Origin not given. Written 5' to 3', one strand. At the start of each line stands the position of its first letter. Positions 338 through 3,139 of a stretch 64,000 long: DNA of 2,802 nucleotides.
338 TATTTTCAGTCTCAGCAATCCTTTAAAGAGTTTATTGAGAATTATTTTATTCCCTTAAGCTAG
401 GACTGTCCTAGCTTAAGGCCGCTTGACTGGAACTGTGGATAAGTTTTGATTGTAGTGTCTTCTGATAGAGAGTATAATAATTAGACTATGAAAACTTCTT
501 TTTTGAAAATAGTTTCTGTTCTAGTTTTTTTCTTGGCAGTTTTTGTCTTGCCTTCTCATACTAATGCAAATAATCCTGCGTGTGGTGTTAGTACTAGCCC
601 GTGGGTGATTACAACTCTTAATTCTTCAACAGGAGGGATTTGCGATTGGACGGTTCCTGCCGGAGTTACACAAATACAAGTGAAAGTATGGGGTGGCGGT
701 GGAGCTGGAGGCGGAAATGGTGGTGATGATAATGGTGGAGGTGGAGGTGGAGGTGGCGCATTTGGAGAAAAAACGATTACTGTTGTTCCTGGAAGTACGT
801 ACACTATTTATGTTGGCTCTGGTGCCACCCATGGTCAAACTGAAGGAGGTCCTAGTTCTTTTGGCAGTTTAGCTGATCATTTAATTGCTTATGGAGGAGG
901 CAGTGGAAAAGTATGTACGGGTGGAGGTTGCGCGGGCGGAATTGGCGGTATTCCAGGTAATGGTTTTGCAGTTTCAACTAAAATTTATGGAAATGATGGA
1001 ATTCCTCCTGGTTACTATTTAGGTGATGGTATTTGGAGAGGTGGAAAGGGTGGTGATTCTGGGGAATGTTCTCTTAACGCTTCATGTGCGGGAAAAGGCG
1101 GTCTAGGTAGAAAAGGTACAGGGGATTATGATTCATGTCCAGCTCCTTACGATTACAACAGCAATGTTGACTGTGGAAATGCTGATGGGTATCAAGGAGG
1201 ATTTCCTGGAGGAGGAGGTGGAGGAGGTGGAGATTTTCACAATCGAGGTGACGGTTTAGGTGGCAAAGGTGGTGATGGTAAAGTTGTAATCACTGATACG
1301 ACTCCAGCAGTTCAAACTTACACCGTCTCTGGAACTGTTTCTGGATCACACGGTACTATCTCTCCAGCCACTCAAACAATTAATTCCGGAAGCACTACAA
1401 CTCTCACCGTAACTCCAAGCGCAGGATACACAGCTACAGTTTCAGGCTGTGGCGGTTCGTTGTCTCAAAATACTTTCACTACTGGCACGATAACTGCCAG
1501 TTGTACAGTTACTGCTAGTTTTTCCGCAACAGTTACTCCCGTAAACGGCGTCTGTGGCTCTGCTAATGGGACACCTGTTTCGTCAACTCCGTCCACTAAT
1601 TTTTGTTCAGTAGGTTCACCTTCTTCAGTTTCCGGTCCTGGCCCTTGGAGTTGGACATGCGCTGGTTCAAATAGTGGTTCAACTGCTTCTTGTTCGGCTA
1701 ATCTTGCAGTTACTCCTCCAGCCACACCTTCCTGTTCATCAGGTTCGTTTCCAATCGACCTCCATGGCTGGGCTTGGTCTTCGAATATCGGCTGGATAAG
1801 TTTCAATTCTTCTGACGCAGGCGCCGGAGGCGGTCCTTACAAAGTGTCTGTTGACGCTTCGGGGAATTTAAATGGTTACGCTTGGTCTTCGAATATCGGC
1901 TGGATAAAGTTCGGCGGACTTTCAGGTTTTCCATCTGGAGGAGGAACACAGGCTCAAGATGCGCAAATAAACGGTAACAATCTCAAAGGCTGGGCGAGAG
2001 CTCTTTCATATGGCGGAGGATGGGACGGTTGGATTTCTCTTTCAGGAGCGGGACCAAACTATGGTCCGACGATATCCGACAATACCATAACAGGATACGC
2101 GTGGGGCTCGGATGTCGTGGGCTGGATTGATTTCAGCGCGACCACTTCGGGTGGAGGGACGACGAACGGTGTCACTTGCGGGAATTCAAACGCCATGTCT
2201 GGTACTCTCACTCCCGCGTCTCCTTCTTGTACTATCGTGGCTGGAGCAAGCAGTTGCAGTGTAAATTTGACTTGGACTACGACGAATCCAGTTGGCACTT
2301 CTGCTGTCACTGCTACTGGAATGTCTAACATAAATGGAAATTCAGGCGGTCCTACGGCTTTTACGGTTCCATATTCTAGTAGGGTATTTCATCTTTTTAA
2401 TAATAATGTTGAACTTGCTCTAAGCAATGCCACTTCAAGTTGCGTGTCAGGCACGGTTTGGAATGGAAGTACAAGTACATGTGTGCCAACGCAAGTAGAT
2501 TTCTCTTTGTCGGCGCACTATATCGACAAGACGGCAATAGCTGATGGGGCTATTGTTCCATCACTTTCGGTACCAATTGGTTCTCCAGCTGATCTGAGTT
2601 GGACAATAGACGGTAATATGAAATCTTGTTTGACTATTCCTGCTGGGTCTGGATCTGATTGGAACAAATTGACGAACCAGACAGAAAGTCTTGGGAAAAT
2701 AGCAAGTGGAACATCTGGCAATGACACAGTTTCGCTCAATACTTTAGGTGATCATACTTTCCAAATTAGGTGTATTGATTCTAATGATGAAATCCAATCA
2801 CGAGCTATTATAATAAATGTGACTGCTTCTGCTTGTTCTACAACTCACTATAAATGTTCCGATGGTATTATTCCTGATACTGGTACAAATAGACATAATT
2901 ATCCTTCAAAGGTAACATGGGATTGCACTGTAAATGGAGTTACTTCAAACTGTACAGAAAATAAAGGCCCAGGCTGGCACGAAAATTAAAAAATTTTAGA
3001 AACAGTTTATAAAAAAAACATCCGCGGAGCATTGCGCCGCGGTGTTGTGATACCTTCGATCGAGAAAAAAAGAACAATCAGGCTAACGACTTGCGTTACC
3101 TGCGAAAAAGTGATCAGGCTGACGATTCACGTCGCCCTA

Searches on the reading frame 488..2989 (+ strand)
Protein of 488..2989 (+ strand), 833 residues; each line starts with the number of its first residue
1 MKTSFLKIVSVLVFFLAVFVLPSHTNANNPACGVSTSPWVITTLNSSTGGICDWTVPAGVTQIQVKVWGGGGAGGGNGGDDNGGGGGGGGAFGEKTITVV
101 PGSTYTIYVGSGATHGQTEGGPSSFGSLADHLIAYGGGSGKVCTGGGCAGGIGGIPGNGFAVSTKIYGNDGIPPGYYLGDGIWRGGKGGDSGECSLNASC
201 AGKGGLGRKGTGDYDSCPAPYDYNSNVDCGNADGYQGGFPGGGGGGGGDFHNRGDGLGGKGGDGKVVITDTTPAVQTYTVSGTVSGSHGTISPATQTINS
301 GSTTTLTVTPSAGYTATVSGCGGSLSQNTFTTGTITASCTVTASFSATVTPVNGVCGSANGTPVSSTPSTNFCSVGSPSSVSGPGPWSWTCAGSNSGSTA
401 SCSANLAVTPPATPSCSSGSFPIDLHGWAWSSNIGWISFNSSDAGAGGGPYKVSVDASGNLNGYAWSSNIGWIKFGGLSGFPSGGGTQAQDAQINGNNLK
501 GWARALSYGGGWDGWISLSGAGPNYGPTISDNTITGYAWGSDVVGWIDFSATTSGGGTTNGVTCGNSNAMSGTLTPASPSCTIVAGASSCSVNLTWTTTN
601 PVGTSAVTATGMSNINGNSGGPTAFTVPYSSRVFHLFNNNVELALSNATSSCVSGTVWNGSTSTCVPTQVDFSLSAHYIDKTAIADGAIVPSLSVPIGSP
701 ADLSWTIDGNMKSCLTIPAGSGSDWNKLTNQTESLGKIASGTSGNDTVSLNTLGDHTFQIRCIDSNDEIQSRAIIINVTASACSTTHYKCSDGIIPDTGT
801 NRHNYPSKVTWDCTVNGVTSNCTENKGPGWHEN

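Call 5: search_protein_families(library=pfam, proteins=[window:488-2989:+], max_evalue=0.1)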
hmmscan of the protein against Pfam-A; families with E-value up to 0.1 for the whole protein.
window:488-2989:+ (833 aa): 1 family
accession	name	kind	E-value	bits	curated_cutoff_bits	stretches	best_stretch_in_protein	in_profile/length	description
PF21722.4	Gly_rich_2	-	2.9e-13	50.8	24.3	1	49-268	3-223/226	Glycine-rich domain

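Call 6: search_protein_families(library=ncbifam, proteins=[window:488-2989:+], max_evalue=10)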
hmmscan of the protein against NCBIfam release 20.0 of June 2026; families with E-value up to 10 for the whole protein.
window:488-2989:+ (833 aa): 0 families
